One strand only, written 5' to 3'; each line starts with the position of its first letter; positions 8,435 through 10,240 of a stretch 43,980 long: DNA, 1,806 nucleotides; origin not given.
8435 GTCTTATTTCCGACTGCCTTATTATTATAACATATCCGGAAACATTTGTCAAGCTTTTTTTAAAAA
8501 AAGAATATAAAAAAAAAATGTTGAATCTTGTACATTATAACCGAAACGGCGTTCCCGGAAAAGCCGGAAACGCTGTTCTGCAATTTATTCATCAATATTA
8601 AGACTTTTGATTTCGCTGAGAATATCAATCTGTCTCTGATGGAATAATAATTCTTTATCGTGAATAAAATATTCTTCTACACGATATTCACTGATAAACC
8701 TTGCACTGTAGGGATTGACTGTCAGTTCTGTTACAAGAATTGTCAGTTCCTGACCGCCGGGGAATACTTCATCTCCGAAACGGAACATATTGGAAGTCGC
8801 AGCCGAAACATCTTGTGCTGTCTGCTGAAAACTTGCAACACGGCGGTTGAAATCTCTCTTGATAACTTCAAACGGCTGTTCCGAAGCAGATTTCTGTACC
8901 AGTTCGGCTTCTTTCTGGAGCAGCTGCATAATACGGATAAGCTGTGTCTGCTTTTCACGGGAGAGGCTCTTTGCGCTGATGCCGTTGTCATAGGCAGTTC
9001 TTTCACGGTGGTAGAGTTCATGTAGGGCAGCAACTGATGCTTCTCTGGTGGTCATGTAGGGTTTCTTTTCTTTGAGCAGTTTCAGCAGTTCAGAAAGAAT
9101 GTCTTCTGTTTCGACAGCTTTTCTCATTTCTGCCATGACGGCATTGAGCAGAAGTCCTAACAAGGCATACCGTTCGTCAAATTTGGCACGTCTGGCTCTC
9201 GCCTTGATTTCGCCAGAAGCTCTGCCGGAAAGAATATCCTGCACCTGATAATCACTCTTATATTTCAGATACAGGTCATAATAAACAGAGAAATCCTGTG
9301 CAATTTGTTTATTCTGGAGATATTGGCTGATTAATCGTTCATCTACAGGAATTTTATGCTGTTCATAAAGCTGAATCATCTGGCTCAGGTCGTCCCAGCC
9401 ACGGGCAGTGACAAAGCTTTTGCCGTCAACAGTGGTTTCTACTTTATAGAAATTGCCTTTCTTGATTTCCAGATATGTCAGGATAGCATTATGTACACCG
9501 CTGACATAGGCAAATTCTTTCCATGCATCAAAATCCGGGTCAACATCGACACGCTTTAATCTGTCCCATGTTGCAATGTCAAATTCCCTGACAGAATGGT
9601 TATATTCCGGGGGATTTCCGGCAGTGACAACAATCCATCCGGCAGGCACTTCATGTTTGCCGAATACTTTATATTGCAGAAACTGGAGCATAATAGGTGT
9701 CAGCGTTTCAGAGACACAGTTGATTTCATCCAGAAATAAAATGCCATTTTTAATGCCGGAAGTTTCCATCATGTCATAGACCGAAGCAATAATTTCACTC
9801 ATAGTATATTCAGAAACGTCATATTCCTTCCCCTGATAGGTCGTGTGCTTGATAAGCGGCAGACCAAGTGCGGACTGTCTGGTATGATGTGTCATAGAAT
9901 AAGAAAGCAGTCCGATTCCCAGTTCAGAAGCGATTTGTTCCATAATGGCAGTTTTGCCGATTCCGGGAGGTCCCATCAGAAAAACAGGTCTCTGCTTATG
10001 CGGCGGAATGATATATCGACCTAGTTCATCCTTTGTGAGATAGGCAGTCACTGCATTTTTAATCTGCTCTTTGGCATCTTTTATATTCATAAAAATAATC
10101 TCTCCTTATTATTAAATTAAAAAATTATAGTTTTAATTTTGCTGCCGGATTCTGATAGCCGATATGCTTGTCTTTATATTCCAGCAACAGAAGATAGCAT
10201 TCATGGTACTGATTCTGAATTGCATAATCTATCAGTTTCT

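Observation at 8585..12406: Three-gene operon of a VWA/MIDAS protein with a degenerate metallopeptidase-like domain, a cytoplasmic LRR protein and a MoxR/AAA_5 ATPase: candidate NTPase-driven sensor or conflict module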

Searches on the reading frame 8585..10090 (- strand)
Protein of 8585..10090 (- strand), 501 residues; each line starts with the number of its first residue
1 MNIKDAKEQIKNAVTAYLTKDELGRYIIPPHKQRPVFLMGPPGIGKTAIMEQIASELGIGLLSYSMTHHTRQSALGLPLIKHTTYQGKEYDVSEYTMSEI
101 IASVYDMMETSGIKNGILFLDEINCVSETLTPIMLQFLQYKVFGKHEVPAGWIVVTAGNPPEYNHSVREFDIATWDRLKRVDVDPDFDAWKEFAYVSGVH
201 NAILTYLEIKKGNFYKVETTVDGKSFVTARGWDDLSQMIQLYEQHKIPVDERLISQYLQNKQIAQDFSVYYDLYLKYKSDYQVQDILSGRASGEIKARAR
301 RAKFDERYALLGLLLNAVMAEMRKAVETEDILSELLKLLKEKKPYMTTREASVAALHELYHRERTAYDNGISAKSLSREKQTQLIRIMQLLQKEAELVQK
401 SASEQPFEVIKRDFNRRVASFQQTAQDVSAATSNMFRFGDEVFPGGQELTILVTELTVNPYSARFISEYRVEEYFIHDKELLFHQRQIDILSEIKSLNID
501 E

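Call 4: search_protein_families(library=pfam, proteins=[window:8585-10090:-], max_evalue=0.1)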
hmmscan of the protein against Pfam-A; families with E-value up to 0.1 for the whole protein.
window:8585-10090:- (501 aa): 22 families
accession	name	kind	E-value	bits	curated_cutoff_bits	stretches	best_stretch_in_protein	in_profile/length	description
PF07728.20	AAA_5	-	8.6e-09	36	22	1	35-177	1-138/139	AAA domain (dynein-related subfamily)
PF00004.35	AAA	-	2e-08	35.2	21.2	1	36-128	1-71/131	ATPase family associated with various cellular activities (AAA)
PF13401.12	AAA_22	-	1.5e-05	25.8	27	1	32-127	4-97/130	AAA domain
PF20030.5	bpMoxR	-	2.8e-05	23.7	27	1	10-143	7-126/205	MoxR domain in the MoxR-vWA-beta-propeller ternary systems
PF05496.18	RuvB_N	-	0.00057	20.1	27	1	36-65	36-65/159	Holliday junction DNA helicase RuvB P-loop domain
PF13173.12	AAA_14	-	0.00064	20.2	27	1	33-129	2-77/129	AAA domain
PF05729.18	NACHT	-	0.0011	19.3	26.7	1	34-58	1-25/167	NACHT domain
PF13191.12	AAA_16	-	0.0015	19.5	32.6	1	33-58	22-49/167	AAA ATPase domain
PF20720.3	nSTAND3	-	0.0029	17.8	27.2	1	32-56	16-40/155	Novel STAND NTPase 3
PF00158.32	Sigma54_activat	-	0.0045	17.1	20.2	0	114-143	93-122/168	Sigma-54 interaction domain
PF01078.27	Mg_chelatase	-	0.0046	16.8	20.3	1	36-130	25-122/207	Magnesium chelatase, subunit ChlI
PF12775.13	AAA_7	-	0.012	15.6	25.8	1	32-58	32-58/181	P-loop containing dynein motor region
PF00910.28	RNA_helicase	-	0.014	16.3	21.5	0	36-58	1-23/105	RNA helicase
PF14532.12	Sigma54_activ_2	-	0.014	16.1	25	0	33-51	21-39/138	Sigma-54 interaction domain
PF13207.12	AAA_17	-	0.016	15.9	27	1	39-65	1-27/136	AAA domain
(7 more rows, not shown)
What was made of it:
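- On MoxR-type AAA+ ATPase (Pfam AAA_5): 36 bits against a cut-off of 22, residues 35-177 (call 4).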

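Call 5: search_protein_families(library=ncbifam, proteins=[window:8585-10090:-], max_evalue=0.1)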
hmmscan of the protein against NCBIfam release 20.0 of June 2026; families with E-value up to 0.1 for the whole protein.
window:8585-10090:- (501 aa): 18 families
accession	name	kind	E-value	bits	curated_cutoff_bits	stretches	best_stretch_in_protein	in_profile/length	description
NF003229.0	PRK04195.1-5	equivalog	1.9e-05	23.5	280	1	7-62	22-73/413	replication factor C large subunit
TIGR00635.1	ruvB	equivalog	9.5e-05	21.6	299.05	1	36-72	33-69/305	Holliday junction branch migration DNA helicase RuvB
NF003230.0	PRK04195.1-6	equivalog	0.00021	20.1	441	1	23-61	26-67/494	replication factor C large subunit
NF003233.0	PRK04195.2-3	equivalog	0.0011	17.9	471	1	32-57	37-62/504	replication factor C large subunit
TIGR02639.1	ClpA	equivalog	0.0017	16.6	993.15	1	37-75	490-529/734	ATP-dependent Clp protease ATP-binding subunit ClpA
NF042959.1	IteA_antiphage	equivalog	0.003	16.8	510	1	6-62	100-154/367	anti-phage ATPase IteA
NF000868.0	PRK00080.1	equivalog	0.0045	15.9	282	1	36-65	54-83/330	Holliday junction branch migration DNA helicase RuvB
TIGR03922.1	T7SS_EccA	equivalog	0.0072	14.9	466.65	1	3-72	284-352/557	type VII secretion AAA-ATPase EccA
TIGR03689.1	pup_AAA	equivalog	0.0075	15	504.75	1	6-58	190-241/512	proteasome ATPase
NF003226.0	PRK04195.1-1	equivalog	0.012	14.6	588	1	31-64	38-71/405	replication factor C large subunit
NF041006.2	cell_div_CdvC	equivalog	0.016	14.1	650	1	2-58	107-159/370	cell division protein CdvC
TIGR01242.2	TIGR01242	subfamily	0.02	13.9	500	1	6-56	122-171/362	proteasome-activating nucleotidase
TIGR01243.1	CDC48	subfamily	0.023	13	802.65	1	3-59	183-238/733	CDC48 family AAA ATPase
NF008263.0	PRK11034.1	equivalog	0.025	12.4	1350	1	35-73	487-528/758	ATP-dependent Clp protease ATP-binding subunit ClpA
NF003069.1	PRK03992.1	subfamily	0.037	13.2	500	1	4-56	137-188/379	proteasome-activating nucleotidase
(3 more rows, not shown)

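Call 6: search_protein_families(library=padloc, proteins=[window:8585-10090:-], max_evalue=0.1)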
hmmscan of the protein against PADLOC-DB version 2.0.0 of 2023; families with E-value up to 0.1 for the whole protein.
window:8585-10090:- (501 aa): 5 families
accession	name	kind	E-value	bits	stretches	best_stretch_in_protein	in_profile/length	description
PDLC04232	IetA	-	3.3e-06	24.7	1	6-63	91-146/330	-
PDLC02196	IetA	-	8.9e-06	23.4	1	5-62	96-151/374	-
PDLC02195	IetA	-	0.00034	18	1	5-62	111-166/395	-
PDLC04140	mad8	-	0.0045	14.5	0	31-58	25-52/314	mads_8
PDLC00915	TRIP13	-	0.014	12.8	1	6-56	37-86/302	TRIP13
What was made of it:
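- On Known or candidate anti-phage defence systems (PADLOC-DB v2): The ATPase matches only IetA over about 57 P-loop residues (3e-6) (call 6).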

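Call 32: search_solved_structures(query=window:8585-10090:-, max_evalue=0.01)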
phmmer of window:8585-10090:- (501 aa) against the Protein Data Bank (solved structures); distinct sequences matched with E-value up to 0.01: 20.
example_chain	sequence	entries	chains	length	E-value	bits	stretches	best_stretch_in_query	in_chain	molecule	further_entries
6or5_A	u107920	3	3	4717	3.9e-06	29.2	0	19-70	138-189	Midasin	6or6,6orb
5vc7_A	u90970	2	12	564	7.4e-06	28.3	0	3-63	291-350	VCP-like ATPase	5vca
5g4g_A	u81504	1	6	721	1.5e-05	27.3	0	3-63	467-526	VCP-LIKE ATPASE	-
5g4f_A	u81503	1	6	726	1.5e-05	27.3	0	3-63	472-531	VCP-LIKE ATPASE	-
6i27_A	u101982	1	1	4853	6.9e-05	25.1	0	14-68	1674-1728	Midasin,Midasin,Midasin,Midasin,Midasin,Midasin,Midasin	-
6i26_A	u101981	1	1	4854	6.9e-05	25.1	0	14-68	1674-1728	Midasin,Midasin,Midasin,Midasin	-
6hyp_A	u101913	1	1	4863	6.9e-05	25.1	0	14-68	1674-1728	Midasin,Midasin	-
5jcs_s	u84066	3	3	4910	7.2e-05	25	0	14-68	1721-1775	Midasin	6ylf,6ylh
6uqe_A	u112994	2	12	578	0.00055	22.1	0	31-73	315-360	ATP-dependent Clp protease ATP-binding subunit ClpA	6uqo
9bji_A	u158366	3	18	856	0.00058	22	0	28-64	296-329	Nuclear valosin-containing protein-like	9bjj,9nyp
7uiv_A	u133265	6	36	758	0.0011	21.1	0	31-72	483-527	ATP-dependent Clp protease ATP-binding subunit ClpA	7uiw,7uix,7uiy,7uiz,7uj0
1ksf_X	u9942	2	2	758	0.0011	21.1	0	31-72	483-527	ATP-DEPENDENT CLP PROTEASE ATP-BINDING SUBUNIT CLPA | ClpA protein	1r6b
6w1z_A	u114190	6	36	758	0.0011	21.1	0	31-72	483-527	ATP-dependent Clp protease ATP-binding subunit ClpA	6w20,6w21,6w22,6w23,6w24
9lgo_A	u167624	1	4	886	0.0019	20.3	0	19-59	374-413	ATPase family gene 2 protein homolog A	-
8rhn_K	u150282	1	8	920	0.0021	20.2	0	19-59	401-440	ATPase family gene 2 protein homolog A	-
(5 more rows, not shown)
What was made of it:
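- Closest known: Midasin/Rea1. Same: Midasin is the best sequence match of the ATPase among solved structures (call 32).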

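Call 41: find_homologous_proteins(query=window:8585-10090:-)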
Query window:8585-10090:- (501 aa): 8000 proteins with E <= 0.001 among 8000 candidates; the best 120 are listed.
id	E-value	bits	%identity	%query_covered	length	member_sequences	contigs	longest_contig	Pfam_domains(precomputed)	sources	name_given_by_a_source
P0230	0.0e+0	1115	100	100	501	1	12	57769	PF00004.36,PF13401.13,PF07728.21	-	-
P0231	0.0e+0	1113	100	100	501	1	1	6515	PF00004.36,PF13401.13,PF07728.21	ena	-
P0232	0.0e+0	1089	97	100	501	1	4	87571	PF00004.36,PF07728.21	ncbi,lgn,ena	-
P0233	0.0e+0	1009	89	100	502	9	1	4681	PF20030.6,PF00004.36,PF07728.21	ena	-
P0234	7.6e-293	989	87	100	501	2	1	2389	PF00004.36,PF13401.13,PF07728.21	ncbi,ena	-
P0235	1.3e-291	985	87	100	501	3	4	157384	PF00004.36,PF13401.13,PF07728.21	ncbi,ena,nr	ncbi:MAG: AAA family ATPase [Oscillospiraceae bacterium]|nr:AAA family ATPase [Oscillospiraceae bact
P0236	1.1e-289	979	85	100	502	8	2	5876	PF20030.6,PF00004.36,PF13401.13,PF07728.21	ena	-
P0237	3.3e-289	977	86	100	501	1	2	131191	PF20030.6,PF00004.36,PF13401.13,PF07728.21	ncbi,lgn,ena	-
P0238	1.2e-288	976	85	100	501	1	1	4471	PF20030.6,PF00004.36,PF07728.21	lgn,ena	-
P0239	7.7e-286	966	85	100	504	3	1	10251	PF20030.6,PF00004.36,PF07728.21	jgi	-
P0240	1.1e-267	906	79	100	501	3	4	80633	PF20030.6,PF00004.36,PF13401.13,PF07728.21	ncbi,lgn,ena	-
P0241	6.6e-258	874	77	100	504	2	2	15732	PF20030.6,PF00004.36,PF07728.21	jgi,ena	-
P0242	3.3e-249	845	73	100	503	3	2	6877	PF00004.36,PF07728.21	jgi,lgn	jgi:hypothetical protein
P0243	1.9e-245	833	73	100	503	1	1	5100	PF00004.36,PF13401.13,PF07728.21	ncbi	-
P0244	4.6e-238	809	71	99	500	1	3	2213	PF20030.6,PF00004.36,PF07728.21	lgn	-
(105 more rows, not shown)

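Call 60: predict_structure(alignment_id=A5)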
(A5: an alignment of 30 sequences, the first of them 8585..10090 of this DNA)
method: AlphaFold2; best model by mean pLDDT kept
length: 501 residues; sequences in the alignment: 30
mean_pLDDT: 82.0   pTM: 0.77
mean pLDDT of the five models: 82.0, 81.7, 79.1, 78.0, 76.3
residues with pLDDT >= 90: 221; 70-90: 191; 50-70: 48; < 50: 41
segments of 3 or more residues with pLDDT < 50: 68-74, 124-130, 159-182
pLDDT, mean of each block of 10 residues (from residue 1): 81 92 80 75 76 92 66 57 83 76 89 89 50 63 77 74 38 36 72 86 92 79 69 91 93 87 93 92 95 95 91 94 93 92 91 95 92 82 92 94 87 94 95 95 87 90 87 83 67 64 41
secondary structure, 60 per line:
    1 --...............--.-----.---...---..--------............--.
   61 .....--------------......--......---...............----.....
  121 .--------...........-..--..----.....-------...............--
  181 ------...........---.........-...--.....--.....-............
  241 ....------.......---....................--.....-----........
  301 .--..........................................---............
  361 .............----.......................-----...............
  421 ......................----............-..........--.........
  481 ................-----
elements in order: H3-17 H46-57 E60-65 E80-85 E88-93 H97-111 E116-121 H130-140 E152-156 H164-178 H187-197 H201-209 E216-220 E223-227 H229-244 H251-257 H261-280 H283-287 H293-301 H304-345 H349-373 H378-400 H406-442 H447-458 H460-469 H472-496
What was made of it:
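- Checked: The helical tail of the ATPase is nearer 200 aa (residues about 300-500 in the AF2 model, call 60) than 250 aa.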

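Call 64: fold_search(model_id=the predicted structure, library=pdb)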
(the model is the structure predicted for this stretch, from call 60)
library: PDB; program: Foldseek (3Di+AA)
matches with E <= 10: 839; with E <= 0.001: 6
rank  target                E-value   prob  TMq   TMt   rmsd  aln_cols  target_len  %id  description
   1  3vkg_B                9.4e-05  0.98  0.17  0.04  39.9       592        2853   11  X-ray structure of an MTBD truncation mutant of dynein motor domain (released 2012-03-14)
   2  3vkh_B                2.7e-04  0.94  0.16  0.04  42.8       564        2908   12  X-ray structure of a functional full-length dynein motor domain (released 2012-03-14)
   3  9qhg_E                8.9e-04  1.00  0.17  0.30  15.0       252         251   17  NorQD complex state 4 from Jhaorihella thermophila (released 2026-03-25)
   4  9qh8_C                9.4e-04  1.00  0.17  0.30  15.0       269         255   17  reduced NorQ-NorD VWA domain complex from Paracoccus denitrificans (released 2026-03-25)
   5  8twa_1                9.4e-04  0.93  0.19  0.20  24.8       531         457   11  Cryo-EM structure of S. cerevisiae Ctf18-RFC-PCNA-PolE-DNA complex (released 2024-09-04)
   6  8dr4_A                9.8e-04  0.94  0.19  0.19  27.6       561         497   14  Open state of RFC:PCNA bound to a 3' ss/dsDNA junction (DNA2) without NTD (released 2022-08-17)
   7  9qh7_E                2.0e-03  1.00  0.18  0.31  15.2       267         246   14  NorQ in complex with NorD VWA domain steep staircase subset 1 from Paracoccus denitrificans (released 2026-03-25)
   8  9qh4_A                2.1e-03  1.00  0.17  0.30  14.8       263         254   17  NorQ hexamer from Paracoccus denitrificans (released 2026-03-25)
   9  7tid_A                2.4e-03  0.90  0.18  0.19  28.7       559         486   13  Structure of the yeast clamp loader (Replication Factor C RFC) bound to the sliding clamp (Proliferating Cell Nuclear  (released 2022-02-16)
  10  9qh8_F                2.5e-03  0.99  0.17  0.30  15.9       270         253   18  reduced NorQ-NorD VWA domain complex from Paracoccus denitrificans (released 2026-03-25)
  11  9qh8_A                3.4e-03  0.99  0.18  0.30  15.4       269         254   17  reduced NorQ-NorD VWA domain complex from Paracoccus denitrificans (released 2026-03-25)
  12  8dr5_A                3.6e-03  0.87  0.20  0.16  28.0       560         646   13  Open state of RFC:PCNA bound to a 3' ss/dsDNA junction (DNA2) with NTD (released 2022-08-17)
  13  7tku_A                3.9e-03  0.80  0.17  0.17  22.1       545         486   14  Structure of the yeast clamp loader (Replication Factor C RFC) bound to the open sliding clamp (Proliferating Cell Nuc (released 2022-02-16)
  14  9y6s_6o               3.9e-03  0.57  0.15  0.03  69.8       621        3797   11  96-nm repeat of the Leishmania tarentolae doublet microtubule (released 2025-12-17)
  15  9dh5                  4.3e-03  0.75  0.15  0.04  28.2       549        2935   11  State-1 of the motor domain from full-length human dynein-1 in 5mM AMPPNP with 5mM Mg2+ (released 2025-04-23)
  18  9qh4_C                4.9e-03  0.99  0.17  0.30  14.8       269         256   17  NorQ hexamer from Paracoccus denitrificans (released 2026-03-25)
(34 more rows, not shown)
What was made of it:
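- On MoxR-type AAA+ ATPase (Pfam AAA_5): Foldseek finds the dynein motor (E = 9e-5) and NorQ 9qhg, 9qh8 and 9qh4 (E about 1e-3, probability 1.0) (call 64).
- Closest known: NorQ/NorD. Same: Foldseek matches the ATPase model to NorQ hexamer and NorQ-NorD VWA complexes (call 64).
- Foldseek links the ATPase to NorQ and dynein AAA (call 64).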

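Call 95: find_related_loci(query=A5, collection=metagenome_contigs, flank=7000)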
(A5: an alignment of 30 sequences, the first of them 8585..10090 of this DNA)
Query A5 (501 aa) in metagenome_contigs; peptide patterns used: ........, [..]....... (x = any residue, [..] = any of these).
600 stretches matched a pattern (row limit reached: there are more); 585 encode a relative of the query (tblastn E <= 1e-3); the best 80 are kept; 80 distinct loci.
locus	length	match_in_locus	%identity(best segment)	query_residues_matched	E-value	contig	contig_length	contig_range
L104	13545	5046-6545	85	1-500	0e+0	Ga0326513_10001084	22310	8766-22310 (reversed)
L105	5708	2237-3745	62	1-501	0e+0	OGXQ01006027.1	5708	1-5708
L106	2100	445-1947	62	1-499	0e+0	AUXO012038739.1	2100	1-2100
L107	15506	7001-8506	63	1-500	0e+0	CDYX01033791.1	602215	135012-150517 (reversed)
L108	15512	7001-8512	62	1-500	0e+0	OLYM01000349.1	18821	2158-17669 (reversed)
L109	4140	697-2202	63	1-500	0e+0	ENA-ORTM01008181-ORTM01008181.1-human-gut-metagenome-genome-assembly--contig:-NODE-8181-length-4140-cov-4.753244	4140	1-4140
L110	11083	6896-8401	63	1-500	0e+0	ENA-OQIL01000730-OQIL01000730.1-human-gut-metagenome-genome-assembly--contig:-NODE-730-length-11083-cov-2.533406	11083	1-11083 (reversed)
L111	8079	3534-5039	63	1-500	0e+0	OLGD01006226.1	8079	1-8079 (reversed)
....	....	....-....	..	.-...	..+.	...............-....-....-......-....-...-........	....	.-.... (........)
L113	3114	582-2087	63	1-500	0e+0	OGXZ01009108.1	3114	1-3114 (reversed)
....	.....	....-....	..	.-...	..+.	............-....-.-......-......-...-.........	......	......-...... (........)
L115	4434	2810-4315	63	1-500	0e+0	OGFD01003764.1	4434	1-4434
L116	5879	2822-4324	62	1-499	0e+0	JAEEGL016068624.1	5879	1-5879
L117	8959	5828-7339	61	1-500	0e+0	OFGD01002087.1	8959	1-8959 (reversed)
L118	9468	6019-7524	62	1-498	0e+0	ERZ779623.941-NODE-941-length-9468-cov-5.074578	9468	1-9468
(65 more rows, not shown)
